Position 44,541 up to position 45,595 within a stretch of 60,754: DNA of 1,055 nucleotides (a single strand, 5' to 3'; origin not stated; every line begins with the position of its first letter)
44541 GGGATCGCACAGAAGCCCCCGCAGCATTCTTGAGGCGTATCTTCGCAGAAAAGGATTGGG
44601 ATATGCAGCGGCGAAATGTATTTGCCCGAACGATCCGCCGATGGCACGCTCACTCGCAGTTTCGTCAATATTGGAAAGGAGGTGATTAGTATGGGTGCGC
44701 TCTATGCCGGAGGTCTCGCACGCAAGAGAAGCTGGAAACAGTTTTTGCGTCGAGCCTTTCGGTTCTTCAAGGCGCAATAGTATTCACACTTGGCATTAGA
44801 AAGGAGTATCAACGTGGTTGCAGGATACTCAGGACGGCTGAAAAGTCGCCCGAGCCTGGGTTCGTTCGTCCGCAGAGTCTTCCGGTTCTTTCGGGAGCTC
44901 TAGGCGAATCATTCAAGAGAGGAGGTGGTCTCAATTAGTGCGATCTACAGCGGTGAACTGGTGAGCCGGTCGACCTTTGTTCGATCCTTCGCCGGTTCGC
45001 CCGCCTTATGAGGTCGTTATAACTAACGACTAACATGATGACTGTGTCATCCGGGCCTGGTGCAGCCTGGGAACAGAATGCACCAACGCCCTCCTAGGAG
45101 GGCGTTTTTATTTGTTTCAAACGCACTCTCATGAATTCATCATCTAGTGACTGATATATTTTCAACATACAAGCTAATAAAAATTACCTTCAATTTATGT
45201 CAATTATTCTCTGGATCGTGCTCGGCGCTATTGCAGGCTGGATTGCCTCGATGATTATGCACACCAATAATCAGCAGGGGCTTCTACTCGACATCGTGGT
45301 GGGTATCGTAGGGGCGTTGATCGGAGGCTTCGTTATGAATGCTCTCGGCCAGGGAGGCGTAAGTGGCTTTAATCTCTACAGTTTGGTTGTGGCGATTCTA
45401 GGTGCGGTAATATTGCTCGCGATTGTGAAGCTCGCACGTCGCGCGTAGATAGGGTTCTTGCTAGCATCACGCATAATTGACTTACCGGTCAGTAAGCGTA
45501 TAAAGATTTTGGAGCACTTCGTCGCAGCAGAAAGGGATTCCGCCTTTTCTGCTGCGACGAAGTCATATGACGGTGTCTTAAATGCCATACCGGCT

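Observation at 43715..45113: Radical-SAM enzyme followed by three tandem, untracked ~29-codon genes for paralogous cationic peptides (RiPP-like cassette of no class I recognise)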

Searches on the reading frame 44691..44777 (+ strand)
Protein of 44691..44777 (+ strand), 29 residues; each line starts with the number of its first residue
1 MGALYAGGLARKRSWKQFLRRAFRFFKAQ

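Call 5: search_protein_families(library=ncbifam, proteins=[window:44691-44777:+], max_evalue=1)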
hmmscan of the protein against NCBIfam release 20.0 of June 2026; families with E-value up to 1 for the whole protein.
seq(29 aa): 0 families

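Call 6: search_protein_families(library=pfam, proteins=[window:44691-44777:+], max_evalue=1)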
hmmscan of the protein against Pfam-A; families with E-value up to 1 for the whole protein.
seq(29 aa): 0 families

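Call 63: list_cluster_members(proteins=[window:44691-44777:+, window:44814-44900:+, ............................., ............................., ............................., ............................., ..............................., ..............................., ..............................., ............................])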
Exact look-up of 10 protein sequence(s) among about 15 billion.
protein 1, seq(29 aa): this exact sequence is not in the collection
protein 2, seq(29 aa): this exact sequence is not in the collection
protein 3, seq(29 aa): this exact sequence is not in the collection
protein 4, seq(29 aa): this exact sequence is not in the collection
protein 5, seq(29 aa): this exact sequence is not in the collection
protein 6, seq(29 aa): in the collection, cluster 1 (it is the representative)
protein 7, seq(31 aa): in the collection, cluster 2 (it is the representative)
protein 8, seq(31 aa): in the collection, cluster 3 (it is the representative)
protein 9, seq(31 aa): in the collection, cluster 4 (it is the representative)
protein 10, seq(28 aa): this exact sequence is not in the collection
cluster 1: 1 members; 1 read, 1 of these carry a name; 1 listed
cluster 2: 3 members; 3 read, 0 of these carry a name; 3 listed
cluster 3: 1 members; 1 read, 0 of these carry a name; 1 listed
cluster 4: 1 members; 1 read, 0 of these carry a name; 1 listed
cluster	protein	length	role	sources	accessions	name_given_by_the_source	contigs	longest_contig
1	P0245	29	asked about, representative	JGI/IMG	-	hypothetical protein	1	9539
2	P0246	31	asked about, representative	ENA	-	-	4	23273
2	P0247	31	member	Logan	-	-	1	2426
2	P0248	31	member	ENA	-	-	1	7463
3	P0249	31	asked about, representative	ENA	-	-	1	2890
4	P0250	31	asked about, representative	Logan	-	-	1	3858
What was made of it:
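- Checked: The exact P1 and P2 sequences are absent from a collection of 15 billion predicted proteins, so they have never been called as genes (call 63).
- The ORFs are below the usual gene-calling length, and P1 and P2 were never annotated (call 63).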

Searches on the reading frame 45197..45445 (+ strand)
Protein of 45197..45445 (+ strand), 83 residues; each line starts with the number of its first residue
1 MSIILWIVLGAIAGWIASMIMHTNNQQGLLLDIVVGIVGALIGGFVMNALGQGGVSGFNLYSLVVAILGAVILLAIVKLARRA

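Call 5: search_protein_families(library=ncbifam, proteins=[window:45197-45445:+], max_evalue=1)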
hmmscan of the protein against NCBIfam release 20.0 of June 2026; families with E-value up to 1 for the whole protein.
window:45197-45445:+ (83 aa): 2 families
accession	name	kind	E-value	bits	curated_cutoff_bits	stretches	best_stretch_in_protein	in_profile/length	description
NF007771.0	PRK10457.1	equivalog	1e-17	64.4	129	1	1-78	1-78/82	hypothetical protein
TIGR00753.1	undec_PP_bacA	equivalog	0.0038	16.9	217.5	1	9-81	59-132/255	undecaprenyl-diphosphatase UppP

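Call 6: search_protein_families(library=pfam, proteins=[window:45197-45445:+], max_evalue=1)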
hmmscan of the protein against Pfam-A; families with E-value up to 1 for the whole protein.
window:45197-45445:+ (83 aa): 5 families
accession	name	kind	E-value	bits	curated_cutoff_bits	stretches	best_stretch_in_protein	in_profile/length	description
PF04226.18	Transgly_assoc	-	1.7e-14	54.2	25.3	1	33-82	1-49/49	Transglycosylase associated protein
PF17091.10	Inovirus_G7P_1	-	0.13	12.7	27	1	3-19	18-34/38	Inovirus G7P protein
PF17367.7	NiFe_hyd_3_EhaA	-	0.34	11.6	25.5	1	13-49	54-92/97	NiFe-hydrogenase-type-3 Eha complex subunit A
PF12420.13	DUF3671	-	0.67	9.8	34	1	20-81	183-210/223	Fam-L, Fam-M like protein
PF11204.13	DUF2985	-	0.71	10.4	22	0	59-81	12-34/78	Protein of unknown function (DUF2985)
